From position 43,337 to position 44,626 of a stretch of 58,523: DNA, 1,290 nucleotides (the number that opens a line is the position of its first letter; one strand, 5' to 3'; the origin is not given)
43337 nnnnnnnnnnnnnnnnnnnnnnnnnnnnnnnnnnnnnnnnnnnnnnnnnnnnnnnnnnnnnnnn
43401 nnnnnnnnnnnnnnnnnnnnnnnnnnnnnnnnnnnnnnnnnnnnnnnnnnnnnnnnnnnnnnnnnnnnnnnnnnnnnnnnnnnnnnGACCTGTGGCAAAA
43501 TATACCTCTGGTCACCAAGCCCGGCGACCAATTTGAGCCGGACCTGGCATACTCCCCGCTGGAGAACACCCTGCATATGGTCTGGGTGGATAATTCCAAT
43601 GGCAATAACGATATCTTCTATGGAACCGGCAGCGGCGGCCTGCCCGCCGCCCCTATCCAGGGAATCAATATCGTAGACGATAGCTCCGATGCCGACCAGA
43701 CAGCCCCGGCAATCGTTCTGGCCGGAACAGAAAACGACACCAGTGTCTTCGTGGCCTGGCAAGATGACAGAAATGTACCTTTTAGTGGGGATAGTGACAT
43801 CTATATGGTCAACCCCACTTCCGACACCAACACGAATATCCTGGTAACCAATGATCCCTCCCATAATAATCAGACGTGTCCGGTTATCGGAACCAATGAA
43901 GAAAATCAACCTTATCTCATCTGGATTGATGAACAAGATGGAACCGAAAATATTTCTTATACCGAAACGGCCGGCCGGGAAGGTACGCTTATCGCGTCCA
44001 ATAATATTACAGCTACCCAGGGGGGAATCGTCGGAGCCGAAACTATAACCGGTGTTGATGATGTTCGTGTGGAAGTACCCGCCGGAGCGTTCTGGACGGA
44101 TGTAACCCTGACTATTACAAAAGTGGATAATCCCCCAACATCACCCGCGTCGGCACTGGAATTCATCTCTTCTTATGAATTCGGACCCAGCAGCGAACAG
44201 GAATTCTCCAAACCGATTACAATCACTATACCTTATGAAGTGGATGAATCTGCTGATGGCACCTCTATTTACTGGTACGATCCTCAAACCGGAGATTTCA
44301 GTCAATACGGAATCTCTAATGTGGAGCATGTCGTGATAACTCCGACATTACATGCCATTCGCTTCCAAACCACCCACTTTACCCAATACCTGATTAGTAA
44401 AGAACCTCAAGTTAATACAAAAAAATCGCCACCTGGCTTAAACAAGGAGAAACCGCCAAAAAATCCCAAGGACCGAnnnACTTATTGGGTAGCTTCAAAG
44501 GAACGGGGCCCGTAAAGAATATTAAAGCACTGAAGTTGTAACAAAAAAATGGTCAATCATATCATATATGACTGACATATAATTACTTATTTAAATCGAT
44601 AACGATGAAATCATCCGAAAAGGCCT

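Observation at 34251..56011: Candidate integrated envelope system: exosortase-EPS locus, giant repeat protein and a dedicated T2SS in one block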

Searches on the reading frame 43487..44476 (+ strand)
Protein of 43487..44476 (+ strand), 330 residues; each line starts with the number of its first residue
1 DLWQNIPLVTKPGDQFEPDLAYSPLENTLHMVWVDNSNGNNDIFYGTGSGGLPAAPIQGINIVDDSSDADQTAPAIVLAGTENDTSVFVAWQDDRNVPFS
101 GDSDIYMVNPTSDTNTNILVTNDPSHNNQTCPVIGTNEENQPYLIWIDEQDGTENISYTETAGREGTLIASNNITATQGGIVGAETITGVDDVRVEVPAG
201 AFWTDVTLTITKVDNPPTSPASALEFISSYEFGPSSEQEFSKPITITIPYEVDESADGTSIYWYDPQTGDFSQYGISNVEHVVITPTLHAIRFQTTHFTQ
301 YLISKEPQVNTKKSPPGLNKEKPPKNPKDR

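Call 98: find_related_loci(query=A4, collection=metagenome_contigs, flank=10000)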
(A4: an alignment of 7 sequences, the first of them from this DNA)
Query A4 (330 aa) in metagenome_contigs; peptide patterns used: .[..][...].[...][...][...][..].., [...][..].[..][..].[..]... (x = any residue, [..] = any of these).
326 stretches matched a pattern; 45 encode a relative of the query (tblastn E <= 1e-3); 43 distinct loci.
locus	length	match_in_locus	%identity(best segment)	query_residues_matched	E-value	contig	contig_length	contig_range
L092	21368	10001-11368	50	1-308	8e-94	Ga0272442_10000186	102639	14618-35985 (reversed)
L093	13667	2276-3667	50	1-306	9e-93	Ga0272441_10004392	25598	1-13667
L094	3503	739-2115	49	3-306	2e-92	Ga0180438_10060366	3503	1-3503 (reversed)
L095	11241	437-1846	48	3-306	2e-90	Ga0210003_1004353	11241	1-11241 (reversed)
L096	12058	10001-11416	48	3-308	5e-90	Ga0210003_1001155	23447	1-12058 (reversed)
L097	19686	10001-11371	48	3-310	4e-90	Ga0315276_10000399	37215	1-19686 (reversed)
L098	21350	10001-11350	42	3-306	3e-82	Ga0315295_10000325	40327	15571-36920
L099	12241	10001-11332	45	3-301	3e-80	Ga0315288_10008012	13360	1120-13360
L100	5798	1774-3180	46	5-308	4e-80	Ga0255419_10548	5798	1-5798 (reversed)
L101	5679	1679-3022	44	3-303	3e-79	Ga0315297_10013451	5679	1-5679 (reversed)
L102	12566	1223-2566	44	3-303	3e-79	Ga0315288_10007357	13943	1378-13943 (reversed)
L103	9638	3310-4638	45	3-303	5e-79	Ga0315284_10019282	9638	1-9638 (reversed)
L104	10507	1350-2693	44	3-303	6e-78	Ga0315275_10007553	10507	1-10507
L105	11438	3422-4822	46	5-306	2e-77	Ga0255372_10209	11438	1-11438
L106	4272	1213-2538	43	3-303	3e-77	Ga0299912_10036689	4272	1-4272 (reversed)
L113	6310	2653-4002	43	3-306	8e-72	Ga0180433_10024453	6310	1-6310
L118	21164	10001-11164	41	3-303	1e-68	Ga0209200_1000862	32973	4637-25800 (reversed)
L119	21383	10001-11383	41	3-311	8e-68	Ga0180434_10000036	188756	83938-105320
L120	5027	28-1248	41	3-311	8e-68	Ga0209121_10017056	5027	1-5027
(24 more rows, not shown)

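Call 105: search_protein_families(library=ncbifam, proteins=[L119:11847-12566:+, L119:12962-13900:+, L119:14116-14730:+, L119:14895-15590:+, L118:3595-4386:+, L118:4355-5377:+, L113:4302-5078:+, L113:5032-6066:+, L120:1722-2492:+, L120:3130-4068:+], max_evalue=0.001)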
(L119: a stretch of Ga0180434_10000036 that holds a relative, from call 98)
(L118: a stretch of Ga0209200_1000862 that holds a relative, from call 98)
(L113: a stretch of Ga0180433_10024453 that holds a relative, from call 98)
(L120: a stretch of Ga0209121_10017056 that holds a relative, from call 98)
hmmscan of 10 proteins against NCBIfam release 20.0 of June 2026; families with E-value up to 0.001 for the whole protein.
L119:11847-12566:+ (239 aa): 5 families
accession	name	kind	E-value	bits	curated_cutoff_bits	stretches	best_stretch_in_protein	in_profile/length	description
TIGR04152.1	exosort_VPLPA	exception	6.2e-15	55.2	400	1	19-220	279-479/486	VPLPA-CTERM-specific exosortase XrtD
TIGR02914.1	EpsI_fam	equivalog_domain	7.9e-15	54.8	42.8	1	51-224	2-172/174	exosortase C-terminal domain/associated protein EpsI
NF045608.2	EpsI_type_V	exception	6.8e-13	48.4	228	1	26-151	11-141/218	exosortase-associated protein EpsI, V-type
NF045609.1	EpsI_type_B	exception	4.2e-09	36.1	220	1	36-149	20-141/221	exosortase-associated protein EpsI, B-type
NF038142.1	exosort_XrtW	exception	1.3e-07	30.3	425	1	12-174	295-441/494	exosortase W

L119:12962-13900:+ (312 aa): 17 families
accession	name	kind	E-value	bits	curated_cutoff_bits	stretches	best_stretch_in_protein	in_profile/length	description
TIGR04152.1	exosort_VPLPA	exception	3.5e-52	178.1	400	1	51-302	3-252/486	VPLPA-CTERM-specific exosortase XrtD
NF038142.1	exosort_XrtW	exception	2.6e-47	161.3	425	1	29-294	3-267/494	exosortase W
TIGR02602.1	8TM_EpsH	subfamily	2e-46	158.5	105.55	1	51-286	2-234/241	exosortase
TIGR03109.2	exosort_XrtA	exception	1.3e-45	155.9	208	1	31-291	3-258/261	exosortase A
NF035943.2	exosort_XrtV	exception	1.7e-39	135.7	313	1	32-292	7-266/270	exosortase V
TIGR03113.1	exosort_XrtB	exception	2.9e-29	102.5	275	1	33-292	7-264/268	exosortase B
TIGR04178.1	exo_archaeo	signature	5.1e-20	71.6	23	1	199-293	2-96/97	exosortase/archaeosortase family protein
TIGR04476.1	exosort_XrtN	exception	2.3e-15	56.6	200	1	60-284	28-238/406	exosortase N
TIGR04151.1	exosort_VPDSG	exception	3.3e-15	56.3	300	1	57-292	56-299/306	VPDSG-CTERM-specific exosortase XrtC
TIGR04156.1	cyanoexo_CrtB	exception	1.1e-13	51.4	300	1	47-286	24-260/280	cyanoexosortase B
TIGR03763.1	cyanoexo_CrtA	exception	5.5e-13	49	150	1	31-289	5-255/260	cyanoexosortase A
NF033464.1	cyanoexo_CrtC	exception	3.5e-10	39.9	225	1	67-276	45-258/278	cyanoexosortase C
NF033770.1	exosort_XrtT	exception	1.4e-09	37.1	250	1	46-284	16-259/472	exosortase T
NF046081.1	exosort_XrtX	exception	3.4e-07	30.3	170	1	139-285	16-154/168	exosortase X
TIGR04199.1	exosort_xrtJ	exception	7.5e-07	28.4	200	1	36-255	6-234/522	exosortase J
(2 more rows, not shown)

L119:14116-14730:+ (204 aa): 0 families

L119:14895-15590:+ (231 aa): 0 families

L118:3595-4386:+ (263 aa): 5 families
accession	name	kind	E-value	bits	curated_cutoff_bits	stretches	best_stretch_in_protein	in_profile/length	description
TIGR04152.1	exosort_VPLPA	exception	4e-12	46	400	1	59-181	299-417/486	VPLPA-CTERM-specific exosortase XrtD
TIGR02914.1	EpsI_fam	equivalog_domain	1.2e-10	41.1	42.8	1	72-189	4-117/174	exosortase C-terminal domain/associated protein EpsI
NF045608.2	EpsI_type_V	exception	8.4e-10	38.4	228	1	71-164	38-135/218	exosortase-associated protein EpsI, V-type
NF045609.1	EpsI_type_B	exception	4.9e-06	26.1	220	1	71-160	39-133/221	exosortase-associated protein EpsI, B-type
NF038142.1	exosort_XrtW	exception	6.4e-06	24.8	425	1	34-118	293-374/494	exosortase W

L118:4355-5377:+ (340 aa): 17 families
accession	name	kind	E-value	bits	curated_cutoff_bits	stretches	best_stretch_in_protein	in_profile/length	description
TIGR04152.1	exosort_VPLPA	exception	7.4e-51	173.7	400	1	67-313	4-247/486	VPLPA-CTERM-specific exosortase XrtD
TIGR03109.2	exosort_XrtA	exception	5e-44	150.7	208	1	46-307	3-258/261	exosortase A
TIGR02602.1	8TM_EpsH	subfamily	6.3e-43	147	105.55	1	66-302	2-234/241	exosortase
NF038142.1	exosort_XrtW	exception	2.3e-40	138.4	425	1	45-321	4-278/494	exosortase W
NF035943.2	exosort_XrtV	exception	1.4e-35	122.9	313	1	47-308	7-266/270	exosortase V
TIGR03113.1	exosort_XrtB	exception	4.1e-22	79.1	275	1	49-303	5-259/268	exosortase B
TIGR04178.1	exo_archaeo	signature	3.2e-19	69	23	1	215-309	2-96/97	exosortase/archaeosortase family protein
TIGR04476.1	exosort_XrtN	exception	2.4e-13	50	200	1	131-297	70-235/406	exosortase N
TIGR03763.1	cyanoexo_CrtA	exception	1.6e-12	47.5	150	1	74-304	32-254/260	cyanoexosortase A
TIGR04151.1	exosort_VPDSG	exception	8.2e-12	45.1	300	1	39-309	30-300/306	VPDSG-CTERM-specific exosortase XrtC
NF033770.1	exosort_XrtT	exception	3.7e-08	32.4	250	1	66-298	21-257/472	exosortase T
TIGR04156.1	cyanoexo_CrtB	exception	2.9e-07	30.3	300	1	44-273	7-232/280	cyanoexosortase B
NF033464.1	cyanoexo_CrtC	exception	5.2e-07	29.5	225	1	142-280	103-247/278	cyanoexosortase C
TIGR04124.1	archaeo_artE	exception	5.9e-06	26.4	95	1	184-300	34-142/153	archaeosortase family protein ArtE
NF046081.1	exosort_XrtX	exception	6.1e-06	26.2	170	1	184-290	40-143/168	exosortase X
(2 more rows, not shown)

L113:4302-5078:+ (258 aa): 5 families
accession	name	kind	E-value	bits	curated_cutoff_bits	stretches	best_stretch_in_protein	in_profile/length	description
NF045608.2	EpsI_type_V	exception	1.2e-11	44.4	228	1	35-173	14-154/218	exosortase-associated protein EpsI, V-type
TIGR02914.1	EpsI_fam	equivalog_domain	2.5e-11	43.4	42.8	1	58-223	3-165/174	exosortase C-terminal domain/associated protein EpsI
TIGR04152.1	exosort_VPLPA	exception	2.9e-11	43.1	400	1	42-170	295-421/486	VPLPA-CTERM-specific exosortase XrtD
NF038142.1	exosort_XrtW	exception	2.3e-07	29.5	425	1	43-175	312-436/494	exosortase W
NF045609.1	EpsI_type_B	exception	7.3e-07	28.8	220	1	56-171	37-154/221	exosortase-associated protein EpsI, B-type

L113:5032-6066:+ (344 aa): 18 families
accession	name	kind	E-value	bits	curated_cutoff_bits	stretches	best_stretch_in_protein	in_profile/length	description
TIGR04152.1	exosort_VPLPA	exception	5e-50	171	400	1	63-309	2-247/486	VPLPA-CTERM-specific exosortase XrtD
TIGR03109.2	exosort_XrtA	exception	8.1e-46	156.6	208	1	43-299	2-254/261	exosortase A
TIGR02602.1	8TM_EpsH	subfamily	1.1e-43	149.5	105.55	1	64-298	2-234/241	exosortase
NF038142.1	exosort_XrtW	exception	1.1e-43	149.4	425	1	43-310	4-271/494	exosortase W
NF035943.2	exosort_XrtV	exception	2.7e-36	125.3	313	1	45-300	7-262/270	exosortase V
TIGR03113.1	exosort_XrtB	exception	9.3e-26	91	275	1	54-305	11-265/268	exosortase B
TIGR04178.1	exo_archaeo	signature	6.4e-20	71.3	23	1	211-303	2-94/97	exosortase/archaeosortase family protein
TIGR04151.1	exosort_VPDSG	exception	2e-15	57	300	1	67-304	53-299/306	VPDSG-CTERM-specific exosortase XrtC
TIGR04476.1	exosort_XrtN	exception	8.9e-14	51.4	200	1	138-296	79-238/406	exosortase N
TIGR03763.1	cyanoexo_CrtA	exception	1.8e-09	37.5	150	1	46-300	7-254/260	cyanoexosortase A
NF033770.1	exosort_XrtT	exception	6.7e-09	34.8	250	1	57-295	14-258/472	exosortase T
TIGR04124.1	archaeo_artE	exception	9.5e-09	35.5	95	1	185-297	39-144/153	archaeosortase family protein ArtE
TIGR04156.1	cyanoexo_CrtB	exception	6.8e-08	32.4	300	1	71-296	35-258/280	cyanoexosortase B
NF033464.1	cyanoexo_CrtC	exception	1.9e-07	31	225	1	54-286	17-256/278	cyanoexosortase C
NF046081.1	exosort_XrtX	exception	3.3e-06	27.1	170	1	151-293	16-150/168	exosortase X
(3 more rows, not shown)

L120:1722-2492:+ (256 aa): 5 families
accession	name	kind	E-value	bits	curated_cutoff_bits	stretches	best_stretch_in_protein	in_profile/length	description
TIGR04152.1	exosort_VPLPA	exception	4.1e-13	49.2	400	1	47-222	306-481/486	VPLPA-CTERM-specific exosortase XrtD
TIGR02914.1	EpsI_fam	equivalog_domain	1.7e-11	44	42.8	1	52-220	3-168/174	exosortase C-terminal domain/associated protein EpsI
NF045608.2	EpsI_type_V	exception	3.8e-11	42.7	228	1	52-147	38-137/218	exosortase-associated protein EpsI, V-type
NF045609.1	EpsI_type_B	exception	1.6e-07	31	220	1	51-138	38-131/221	exosortase-associated protein EpsI, B-type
NF038142.1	exosort_XrtW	exception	9.4e-06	24.2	425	1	13-99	296-374/494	exosortase W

L120:3130-4068:+ (312 aa): 21 families
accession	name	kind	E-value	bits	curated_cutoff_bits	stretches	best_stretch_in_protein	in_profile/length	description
TIGR04152.1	exosort_VPLPA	exception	1.3e-51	176.2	400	1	52-302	3-252/486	VPLPA-CTERM-specific exosortase XrtD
TIGR03109.2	exosort_XrtA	exception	2.6e-48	164.7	208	1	31-291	3-258/261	exosortase A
TIGR02602.1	8TM_EpsH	subfamily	1.4e-47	162.3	105.55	1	51-286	2-234/241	exosortase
NF038142.1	exosort_XrtW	exception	9.7e-47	159.4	425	1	29-297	3-268/494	exosortase W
NF035943.2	exosort_XrtV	exception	1.6e-35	122.7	313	1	34-294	9-268/270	exosortase V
TIGR03113.1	exosort_XrtB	exception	4e-28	98.8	275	1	38-287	8-259/268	exosortase B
TIGR04178.1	exo_archaeo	signature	6e-20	71.3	23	1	199-293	2-96/97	exosortase/archaeosortase family protein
TIGR04151.1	exosort_VPDSG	exception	2.3e-19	70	300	1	56-293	55-300/306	VPDSG-CTERM-specific exosortase XrtC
TIGR04476.1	exosort_XrtN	exception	3.7e-18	65.8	200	1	66-284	34-238/406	exosortase N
TIGR04156.1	cyanoexo_CrtB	exception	4e-13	49.5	300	1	58-294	35-269/280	cyanoexosortase B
TIGR03763.1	cyanoexo_CrtA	exception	2.9e-12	46.6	150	1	61-289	34-255/260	cyanoexosortase A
NF033464.1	cyanoexo_CrtC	exception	1.9e-10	40.8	225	1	35-274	14-256/278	cyanoexosortase C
NF033770.1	exosort_XrtT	exception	1.2e-07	30.7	250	1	47-284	17-259/472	exosortase T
TIGR04124.1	archaeo_artE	exception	1.7e-06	28.1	95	1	172-285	38-144/153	archaeosortase family protein ArtE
NF046081.1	exosort_XrtX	exception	2.4e-06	27.5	170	1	164-284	36-153/168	exosortase X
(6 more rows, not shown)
